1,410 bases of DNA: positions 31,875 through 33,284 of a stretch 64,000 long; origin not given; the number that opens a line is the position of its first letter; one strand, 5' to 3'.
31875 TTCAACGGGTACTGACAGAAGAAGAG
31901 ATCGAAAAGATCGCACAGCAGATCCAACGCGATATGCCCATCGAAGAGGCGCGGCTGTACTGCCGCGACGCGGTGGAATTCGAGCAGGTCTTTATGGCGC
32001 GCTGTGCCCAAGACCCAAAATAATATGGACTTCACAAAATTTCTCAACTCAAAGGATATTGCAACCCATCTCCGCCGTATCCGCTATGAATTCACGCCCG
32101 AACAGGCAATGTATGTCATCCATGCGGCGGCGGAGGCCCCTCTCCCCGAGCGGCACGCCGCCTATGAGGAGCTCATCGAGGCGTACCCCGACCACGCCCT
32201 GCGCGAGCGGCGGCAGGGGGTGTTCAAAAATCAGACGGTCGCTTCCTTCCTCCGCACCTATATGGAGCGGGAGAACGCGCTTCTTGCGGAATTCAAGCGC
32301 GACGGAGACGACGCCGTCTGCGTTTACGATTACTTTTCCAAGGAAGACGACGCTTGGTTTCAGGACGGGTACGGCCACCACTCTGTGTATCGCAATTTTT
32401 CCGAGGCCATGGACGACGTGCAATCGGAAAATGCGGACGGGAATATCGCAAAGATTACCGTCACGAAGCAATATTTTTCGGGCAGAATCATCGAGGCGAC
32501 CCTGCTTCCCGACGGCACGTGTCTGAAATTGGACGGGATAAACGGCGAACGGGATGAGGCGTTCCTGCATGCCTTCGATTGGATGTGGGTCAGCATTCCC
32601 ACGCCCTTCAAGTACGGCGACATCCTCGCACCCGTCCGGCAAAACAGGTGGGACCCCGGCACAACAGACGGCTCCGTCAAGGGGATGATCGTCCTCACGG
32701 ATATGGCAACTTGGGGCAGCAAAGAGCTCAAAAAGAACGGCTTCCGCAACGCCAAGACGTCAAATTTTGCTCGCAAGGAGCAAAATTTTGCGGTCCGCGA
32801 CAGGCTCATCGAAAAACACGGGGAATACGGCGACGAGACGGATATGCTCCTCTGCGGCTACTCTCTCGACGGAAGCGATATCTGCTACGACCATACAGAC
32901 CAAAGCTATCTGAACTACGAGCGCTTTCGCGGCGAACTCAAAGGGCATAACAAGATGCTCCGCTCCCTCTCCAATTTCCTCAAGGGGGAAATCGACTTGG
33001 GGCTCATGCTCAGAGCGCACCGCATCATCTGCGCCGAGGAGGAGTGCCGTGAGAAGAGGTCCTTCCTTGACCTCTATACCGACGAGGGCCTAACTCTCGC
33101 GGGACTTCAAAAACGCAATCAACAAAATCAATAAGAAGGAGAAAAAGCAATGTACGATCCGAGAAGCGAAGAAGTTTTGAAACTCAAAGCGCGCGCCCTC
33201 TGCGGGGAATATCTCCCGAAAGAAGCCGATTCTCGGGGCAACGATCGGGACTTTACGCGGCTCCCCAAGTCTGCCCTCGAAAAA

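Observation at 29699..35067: Six-gene, tightly packed operon: PD-(D/E)XK nuclease, four proteins with no recognisable domains, and a HAD_SAK-type phosphatase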

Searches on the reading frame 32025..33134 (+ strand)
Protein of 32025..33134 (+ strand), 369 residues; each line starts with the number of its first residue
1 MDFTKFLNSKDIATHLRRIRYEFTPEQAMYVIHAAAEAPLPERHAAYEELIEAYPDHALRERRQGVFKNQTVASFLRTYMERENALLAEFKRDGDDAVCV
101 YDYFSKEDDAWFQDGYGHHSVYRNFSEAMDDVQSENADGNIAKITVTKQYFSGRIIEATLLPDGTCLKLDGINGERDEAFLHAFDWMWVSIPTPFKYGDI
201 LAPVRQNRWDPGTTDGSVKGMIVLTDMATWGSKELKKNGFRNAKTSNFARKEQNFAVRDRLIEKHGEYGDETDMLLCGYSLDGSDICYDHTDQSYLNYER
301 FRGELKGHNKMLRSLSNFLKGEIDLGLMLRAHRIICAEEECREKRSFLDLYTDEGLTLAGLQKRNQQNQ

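Call 3: search_protein_families(library=pfam, proteins=[window:32025-33134:+], max_evalue=1)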
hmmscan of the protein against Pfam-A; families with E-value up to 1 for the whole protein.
window:32025-33134:+ (369 aa): 0 families

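Call 4: search_protein_families(library=phrogs, proteins=[window:32025-33134:+], max_evalue=1)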
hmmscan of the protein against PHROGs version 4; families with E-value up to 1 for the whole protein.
window:32025-33134:+ (369 aa): 2 families
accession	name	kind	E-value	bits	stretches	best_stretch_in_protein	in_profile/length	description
phrog_27259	-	unknown function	0.092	14.3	0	54-91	17-54/85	-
phrog_27279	-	unknown function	0.17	13.2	0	109-150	8-47/131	-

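Call 5: search_protein_families(library=padloc, proteins=[window:32025-33134:+], max_evalue=1)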
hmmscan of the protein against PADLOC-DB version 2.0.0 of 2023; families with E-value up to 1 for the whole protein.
window:32025-33134:+ (369 aa): 0 families

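Call 6: search_protein_families(library=ncbifam, proteins=[window:32025-33134:+], max_evalue=1)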
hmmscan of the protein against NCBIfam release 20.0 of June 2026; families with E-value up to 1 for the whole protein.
window:32025-33134:+ (369 aa): 2 families
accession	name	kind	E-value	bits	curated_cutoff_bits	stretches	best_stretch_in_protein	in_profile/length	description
NF045770.1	MPN403_MG284_C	domain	0.078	13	37.3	1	102-131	23-52/57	MG284/MPN403 family protein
NF007513.0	PRK10117.1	equivalog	0.092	11.6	759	1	38-62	268-292/474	alpha,alpha-trehalose-phosphate synthase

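Call 13: find_homologous_proteins(query=window:32025-33134:+, max_evalue=0.001)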
Query window:32025-33134:+ (369 aa): 34 proteins with E <= 0.001 among 2236 candidates.
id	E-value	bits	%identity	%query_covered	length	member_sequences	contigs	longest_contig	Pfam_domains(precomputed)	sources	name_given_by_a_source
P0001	5.1e-254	860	100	100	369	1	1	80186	-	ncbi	-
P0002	5.0e-205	699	81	99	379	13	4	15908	-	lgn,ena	-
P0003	7.1e-205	698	81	99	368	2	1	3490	-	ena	-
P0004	7.7e-205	698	80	99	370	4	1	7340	-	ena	-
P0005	3.2e-203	693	80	100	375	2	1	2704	-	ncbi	-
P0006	2.7e-199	680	78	99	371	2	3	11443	-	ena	-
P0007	7.8e-198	675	78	100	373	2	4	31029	-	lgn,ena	-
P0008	6.7e-197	672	79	99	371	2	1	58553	-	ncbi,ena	-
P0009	7.1e-191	652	76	99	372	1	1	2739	-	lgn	-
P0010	2.8e-188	643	75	98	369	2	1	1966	-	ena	-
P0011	5.1e-186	636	73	99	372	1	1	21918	-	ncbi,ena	-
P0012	7.9e-177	606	73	98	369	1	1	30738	-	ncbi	-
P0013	3.2e-107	377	50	100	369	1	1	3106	-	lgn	-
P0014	5.2e-104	366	49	98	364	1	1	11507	-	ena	-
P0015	7.6e-94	333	45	98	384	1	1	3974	-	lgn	-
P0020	2.9e-66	242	37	98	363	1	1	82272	-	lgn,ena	-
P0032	1.5e-38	151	31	98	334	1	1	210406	-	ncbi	ncbi:hypothetical protein M2149_001833 [Lachnospiraceae bacterium PFB1-21]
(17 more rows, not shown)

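Call 14: find_encoding_contigs(protein=P0001, flank=10000, max_places=3)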
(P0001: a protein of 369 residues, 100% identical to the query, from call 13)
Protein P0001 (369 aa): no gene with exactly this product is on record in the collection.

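Call 15: find_encoding_contigs(protein=P0008, flank=10000, max_places=3)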
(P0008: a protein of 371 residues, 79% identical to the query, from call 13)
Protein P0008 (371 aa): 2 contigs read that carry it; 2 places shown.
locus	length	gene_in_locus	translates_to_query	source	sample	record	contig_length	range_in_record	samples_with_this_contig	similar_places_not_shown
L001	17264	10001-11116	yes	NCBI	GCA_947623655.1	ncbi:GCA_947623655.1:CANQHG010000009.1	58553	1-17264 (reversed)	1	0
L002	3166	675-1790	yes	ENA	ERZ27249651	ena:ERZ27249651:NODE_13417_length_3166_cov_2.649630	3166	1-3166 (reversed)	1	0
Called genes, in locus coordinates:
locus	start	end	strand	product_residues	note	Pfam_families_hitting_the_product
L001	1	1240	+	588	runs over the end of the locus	PF00664:ABC_membrane, PF00005:ABC_tran, PF02463:SMC_N (faint)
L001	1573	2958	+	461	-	PF00654:Voltage_CLC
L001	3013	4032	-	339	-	-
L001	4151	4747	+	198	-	PF02915:Rubrerythrin, PF21349:RUBY_RBDX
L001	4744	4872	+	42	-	-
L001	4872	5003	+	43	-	-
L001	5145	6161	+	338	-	PF13280:WYL, PF25583:WCX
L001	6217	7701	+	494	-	PF01930:Cas_Cas4 (weak), PF11074:DUF2779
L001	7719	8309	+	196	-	PF04297:UPF0122 (faint), PF08281:Sigma70_r4_2 (weak), PF04545:Sigma70_r4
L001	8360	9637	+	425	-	PF14281:PDDEXK_4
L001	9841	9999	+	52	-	-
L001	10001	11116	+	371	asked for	-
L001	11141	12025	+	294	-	-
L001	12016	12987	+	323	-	-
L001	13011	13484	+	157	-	PF18143:HAD_SAK_2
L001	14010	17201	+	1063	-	PF13401:AAA_22 (weak), PF13306:LRR_5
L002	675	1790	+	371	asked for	-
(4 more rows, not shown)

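Call 16: find_encoding_contigs(protein=P0020, flank=10000, max_places=3)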
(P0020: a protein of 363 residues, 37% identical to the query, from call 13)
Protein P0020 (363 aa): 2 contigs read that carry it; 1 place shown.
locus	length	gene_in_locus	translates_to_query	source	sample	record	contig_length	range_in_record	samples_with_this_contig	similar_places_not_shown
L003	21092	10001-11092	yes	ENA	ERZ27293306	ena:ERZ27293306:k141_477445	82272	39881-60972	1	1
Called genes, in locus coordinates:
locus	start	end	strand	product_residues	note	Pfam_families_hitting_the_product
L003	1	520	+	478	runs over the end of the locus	PF00672:HAMP (weak), PF00512:HisKA, PF02518:HATPase_c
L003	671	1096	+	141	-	-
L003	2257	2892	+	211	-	PF02527:GidB, PF03848:TehB (weak), PF05175:MTS (weak), PF13847:Methyltransf_31, PF13649:Methyltransf_25 (weak)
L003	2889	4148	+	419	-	PF10396:TrmE_N, PF12631:MnmE_helical, PF01926:MMR_HSR1, PF02421:FeoB_N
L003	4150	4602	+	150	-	PF01668:SmpB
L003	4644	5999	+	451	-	PF01938:TRAM (weak), PF05958:tRNA_U5-meth_tr, PF13649:Methyltransf_25 (weak), PF13847:Methyltransf_31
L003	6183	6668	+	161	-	-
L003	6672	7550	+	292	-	PF02810:SEC-C (weak)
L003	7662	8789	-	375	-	-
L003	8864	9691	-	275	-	PF04383:KilA-N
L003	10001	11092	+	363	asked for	-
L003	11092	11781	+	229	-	PF00149:Metallophos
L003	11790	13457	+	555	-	PF13280:WYL (weak)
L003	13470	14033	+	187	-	-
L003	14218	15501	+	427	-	PF00004:AAA, PF20720:nSTAND3 (faint), PF17862:AAA_lid_3 (weak), PF01434:Peptidase_M41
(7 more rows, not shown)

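Call 17: find_encoding_contigs(protein=P0032, flank=10000, max_places=3)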
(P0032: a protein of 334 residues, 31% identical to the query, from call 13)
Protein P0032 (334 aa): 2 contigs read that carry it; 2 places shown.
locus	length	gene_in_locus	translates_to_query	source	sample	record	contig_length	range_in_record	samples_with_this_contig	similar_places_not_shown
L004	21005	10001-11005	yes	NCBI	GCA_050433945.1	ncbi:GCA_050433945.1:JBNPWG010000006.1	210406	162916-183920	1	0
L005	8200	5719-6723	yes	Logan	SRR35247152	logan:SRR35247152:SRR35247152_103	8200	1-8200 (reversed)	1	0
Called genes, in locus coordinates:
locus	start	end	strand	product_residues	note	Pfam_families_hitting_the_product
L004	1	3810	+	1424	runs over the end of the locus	PF04851:ResIII, PF07669:Eco57I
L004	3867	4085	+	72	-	-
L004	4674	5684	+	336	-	PF14022:DUF4238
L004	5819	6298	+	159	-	PF12728:HTH_17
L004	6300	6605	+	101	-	-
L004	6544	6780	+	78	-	PF04810:zf-Sec23_Sec24 (weak)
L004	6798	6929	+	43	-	-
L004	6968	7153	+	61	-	-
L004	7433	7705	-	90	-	PF01527:HTH_Tnp_1, PF13518:HTH_28 (weak)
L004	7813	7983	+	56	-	-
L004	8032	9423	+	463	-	PF00251:Glyco_hydro_32N, PF04616:Glyco_hydro_43 (faint), PF08244:Glyco_hydro_32C (weak)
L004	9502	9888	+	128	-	PF00903:Glyoxalase (weak), PF13669:Glyoxalase_4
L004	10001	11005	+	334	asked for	-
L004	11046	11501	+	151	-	PF20935:DUF6847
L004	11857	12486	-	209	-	-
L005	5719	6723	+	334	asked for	-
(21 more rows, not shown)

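Call 21: find_related_loci(query=A1, collection=genome_contigs, flank=10000)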
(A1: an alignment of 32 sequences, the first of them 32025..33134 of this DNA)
Query A1 (369 aa) in genome_contigs; peptide patterns used: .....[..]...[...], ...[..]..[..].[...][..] (x = any residue, [..] = any of these).
106 stretches matched a pattern; 79 encode a relative of the query (tblastn E <= 1e-3); 79 distinct loci.
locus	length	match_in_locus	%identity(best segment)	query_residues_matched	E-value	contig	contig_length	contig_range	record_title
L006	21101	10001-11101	80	1-364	0e+0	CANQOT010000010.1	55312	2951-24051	MAG: uncultured Clostridia bacterium isolate Lapin-012__bin72 genome assembly, contig: Lapin-012__NODE_1083_length_55312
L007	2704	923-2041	80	1-369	0e+0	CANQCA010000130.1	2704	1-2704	MAG: uncultured Clostridia bacterium isolate Lapin-002__bin90 genome assembly, contig: Lapin-002__NODE_53386_length_2704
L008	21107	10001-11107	79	1-366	0e+0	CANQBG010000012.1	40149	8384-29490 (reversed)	MAG: uncultured Clostridia bacterium isolate Lapin-002__bin92 genome assembly, contig: Lapin-002__NODE_1278_length_40149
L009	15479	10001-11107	78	1-367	0e+0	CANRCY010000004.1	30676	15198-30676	MAG: uncultured Clostridia bacterium isolate Lapin-026__bin67 genome assembly, contig: Lapin-026__NODE_1598_length_30676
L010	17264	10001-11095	80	1-361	0e+0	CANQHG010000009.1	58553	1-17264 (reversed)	MAG: uncultured Clostridia bacterium isolate Lapin-030__bin24 genome assembly, contig: Lapin-030__NODE_773_length_58553_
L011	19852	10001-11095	73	1-363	3e-178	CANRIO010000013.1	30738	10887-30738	MAG: uncultured Clostridia bacterium isolate Lapin-023__bin22 genome assembly, contig: Lapin-023__NODE_2023_length_30738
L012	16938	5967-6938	40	1-339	2e-71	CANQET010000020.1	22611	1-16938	MAG: uncultured Clostridia bacterium isolate Lapin-002__bin76 genome assembly, contig: Lapin-002__NODE_2980_length_22611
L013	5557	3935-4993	39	2-362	4e-70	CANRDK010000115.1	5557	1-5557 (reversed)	MAG: uncultured Clostridia bacterium isolate Lapin-026__bin107 genome assembly, contig: Lapin-026__NODE_19279_length_555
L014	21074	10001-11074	39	2-369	2e-68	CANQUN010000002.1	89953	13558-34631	MAG: uncultured Clostridia bacterium isolate Lapin-032__bin36 genome assembly, contig: Lapin-032__NODE_421_length_89953_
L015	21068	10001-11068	38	1-361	6e-62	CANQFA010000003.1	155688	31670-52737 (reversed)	MAG: uncultured Clostridia bacterium isolate Lapin-002__bin116 genome assembly, contig: Lapin-002__NODE_77_length_155688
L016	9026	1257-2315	36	1-368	2e-60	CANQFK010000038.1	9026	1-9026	MAG: uncultured Clostridia bacterium isolate Lapin-001__bin62 genome assembly, contig: Lapin-001__NODE_6678_length_9026_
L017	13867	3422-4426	30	1-367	2e-38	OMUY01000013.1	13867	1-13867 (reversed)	uncultured Clostridiales bacterium isolate hRUG903 genome assembly, contig: NODE_6118_length_13867_cov_16.106, whole gen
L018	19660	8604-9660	38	1-362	4e-59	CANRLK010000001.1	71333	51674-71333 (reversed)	MAG: uncultured Clostridia bacterium isolate Lapin-011__bin67 genome assembly, contig: Lapin-011__NODE_249_length_71333_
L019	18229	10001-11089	74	1-360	0e+0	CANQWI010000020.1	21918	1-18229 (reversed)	MAG: uncultured Clostridia bacterium isolate Lapin-014__bin16 genome assembly, contig: Lapin-014__NODE_1923_length_21918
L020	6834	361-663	56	1-101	1e-32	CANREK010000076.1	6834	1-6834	MAG: uncultured Clostridia bacterium isolate Lapin-024__bin102 genome assembly, contig: Lapin-024__NODE_13501_length_683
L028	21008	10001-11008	26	1-365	5e-30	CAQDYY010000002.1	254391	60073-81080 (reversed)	MAG TPA_asm: uncultured Clostridia bacterium isolate MGBC121045 genome assembly, contig: MGBC121045.2, whole genome shot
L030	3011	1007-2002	27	1-361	1e-29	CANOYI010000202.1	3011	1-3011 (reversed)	MAG TPA_asm: uncultured Clostridium sp. isolate SRR19759414_bin.9_metawrap_v1.3_MAG genome assembly, contig: NODE.20737_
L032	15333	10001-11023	28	1-365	3e-29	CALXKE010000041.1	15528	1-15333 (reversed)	MAG: uncultured Clostridia bacterium isolate BRZ_GP__bin29 genome assembly, contig: BRZ_GP__NODE_3675_length_15528_cov_1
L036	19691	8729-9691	28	6-361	4e-28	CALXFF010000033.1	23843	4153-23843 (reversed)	MAG: uncultured Clostridia bacterium isolate BRZ_GP__bin67 genome assembly, contig: BRZ_GP__NODE_2240_length_23843_cov_9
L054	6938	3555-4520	27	6-361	6e-24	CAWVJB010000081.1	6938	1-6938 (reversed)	MAG: Bacillota bacterium isolate metabat2_XCR1_HOM_6739_bwa.90 MAG genome assembly, contig: k87_30217, whole genome shot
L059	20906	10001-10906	25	1-333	3e-24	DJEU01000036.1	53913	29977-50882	MAG TPA_asm: Lachnoclostridium sp. UBA5890 UBA5890_contig_1817, whole genome shotgun sequence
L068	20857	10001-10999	25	1-362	4e-19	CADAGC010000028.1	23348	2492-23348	MAG: uncultured Ruminococcus sp. isolate RUG13257 genome assembly, contig: RUG13257_asm_28, whole genome shotgun sequenc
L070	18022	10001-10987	26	1-362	9e-21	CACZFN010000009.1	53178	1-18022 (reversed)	MAG: uncultured Ruminococcus sp. isolate RUG12579 genome assembly, contig: RUG12579_asm_9, whole genome shotgun sequence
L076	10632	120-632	30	172-364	2e-14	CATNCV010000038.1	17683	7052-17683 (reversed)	MAG TPA_asm: uncultured Clostridiaceae bacterium isolate MGG23553_1680015481 genome assembly, contig: SRR10120763_438, w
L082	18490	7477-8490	26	1-364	1e-23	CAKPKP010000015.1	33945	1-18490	MAG: uncultured Clostridia bacterium isolate REFINED_METABAT215_TOP10_CONTIGS_1500_ASSEMBLY_K77_MERGED__Hadza_MoBio_hadz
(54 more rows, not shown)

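Call 27: predict_structure(alignment_id=A1)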
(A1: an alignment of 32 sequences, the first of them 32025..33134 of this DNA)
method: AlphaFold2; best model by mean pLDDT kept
length: 369 residues; sequences in the alignment: 32
mean_pLDDT: 86.9   pTM: 0.83
mean pLDDT of the five models: 86.9, 86.8, 86.5, 85.8, 85.8
residues with pLDDT >= 90: 212; 70-90: 121; 50-70: 29; < 50: 7
segments of 3 or more residues with pLDDT < 50: 365-369
pLDDT, mean of each block of 10 residues (from residue 1): 93 97 96 93 97 96 87 97 94 90 85 62 91 89 92 91 92 72 88 96 78 65 92 93 77 91 84 89 87 91 89 95 94 91 76 73 49
secondary structure, 60 per line:
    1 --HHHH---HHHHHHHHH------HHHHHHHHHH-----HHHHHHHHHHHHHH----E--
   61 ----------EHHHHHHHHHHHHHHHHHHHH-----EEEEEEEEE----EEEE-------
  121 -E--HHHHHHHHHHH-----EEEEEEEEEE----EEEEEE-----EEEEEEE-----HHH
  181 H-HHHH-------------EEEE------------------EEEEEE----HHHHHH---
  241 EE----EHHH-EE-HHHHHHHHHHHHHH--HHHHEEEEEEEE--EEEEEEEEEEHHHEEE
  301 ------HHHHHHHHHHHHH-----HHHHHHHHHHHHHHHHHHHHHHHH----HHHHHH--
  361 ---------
elements in order: H3-6 H10-18 H25-34 H40-53 H72-91 E97-105 E110-113 H125-135 E141-150 E155-160 E166-172 H178-181 H183-186 E200-203 E222-227 H232-237 H255-268 H271-274 E275-282 E285-294 E298-300 H307-319 H325-348 H353-358

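Call 31: fold_search(model_id=the predicted structure, library=pdb)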
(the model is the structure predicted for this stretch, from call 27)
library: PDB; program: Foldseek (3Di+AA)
matches with E <= 10: 561; with E <= 0.001: 0
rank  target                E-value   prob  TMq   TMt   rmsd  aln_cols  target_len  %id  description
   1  2ia1_B                1.6e-01  0.09  0.08  0.14  18.1       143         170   15  Crystal structure of protein BH3703 from Bacillus halodurans, Pfam DUF600 (released 2006-10-03)
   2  3i0t_B                2.0e-01  0.11  0.07  0.15  18.1       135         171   12  Sulfur-SAD at long wavelength: Structure of BH3703 from Bacillus halodurans (released 2009-07-14)
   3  9hl8_A                2.1e-01  0.08  0.10  0.08  14.3       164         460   10  TRPML1 in complex with compound 8 (released 2025-06-04)
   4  2ia1_A                2.2e-01  0.08  0.09  0.15  16.6       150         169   13  Crystal structure of protein BH3703 from Bacillus halodurans, Pfam DUF600 (released 2006-10-03)
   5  3i0t_A                2.9e-01  0.08  0.07  0.13  18.3       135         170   13  Sulfur-SAD at long wavelength: Structure of BH3703 from Bacillus halodurans (released 2009-07-14)
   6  4in3_D                3.1e-01  0.28  0.11  0.07  10.5       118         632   10  Crystal Structure of the Chs5-Bch1 Exomer Cargo Adaptor Complex (released 2013-03-06)
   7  8u6y_M                3.5e-01  0.09  0.12  0.18  18.6       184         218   12  Preholo-Proteasome from Beta 3 D205 deletion (released 2024-04-17)
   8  3ep5_A                5.8e-01  0.13  0.10  0.14  11.9       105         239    7  Human AdoMetDC E178Q mutant with no putrescine bound (released 2008-12-23)
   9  6ef3_6                5.8e-01  0.02  0.09  0.14  20.3       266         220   13  Yeast 26S proteasome bound to ubiquitinated substrate (4D motor state) (released 2018-10-17)
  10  3ep4_A                6.1e-01  0.13  0.10  0.14  11.7       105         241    8  Human AdoMetDC E256Q mutant with no putrescine bound (released 2008-12-23)
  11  9l78_A                6.9e-01  0.06  0.11  0.13  18.7       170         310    8  Crystal structure of nucleotide-free human kinesin-1 motor domain (G234A mutant) (released 2025-04-23)
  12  2zgs_B                7.3e-01  0.07  0.08  0.17  15.2        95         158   10  Crystal structure of Agrocybe aegerita lectin AAL mutant L47A (released 2009-01-20)
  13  2bh0                  7.3e-01  0.06  0.08  0.13  11.0       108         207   13  Crystal structure of a SeMet derivative of EXPA from Bacillus subtilis at 2.5 angstrom (released 2006-06-28)
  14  3epa_A                7.7e-01  0.10  0.10  0.13  13.2       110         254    7  Human AdoMetDC E178Q mutant complexed with putrescine (released 2008-12-23)
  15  5nyw_R                8.1e-01  0.09  0.09  0.13  13.5       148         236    9  Anbu (ancestral beta-subunit) from Yersinia bercovieri (released 2017-05-24)
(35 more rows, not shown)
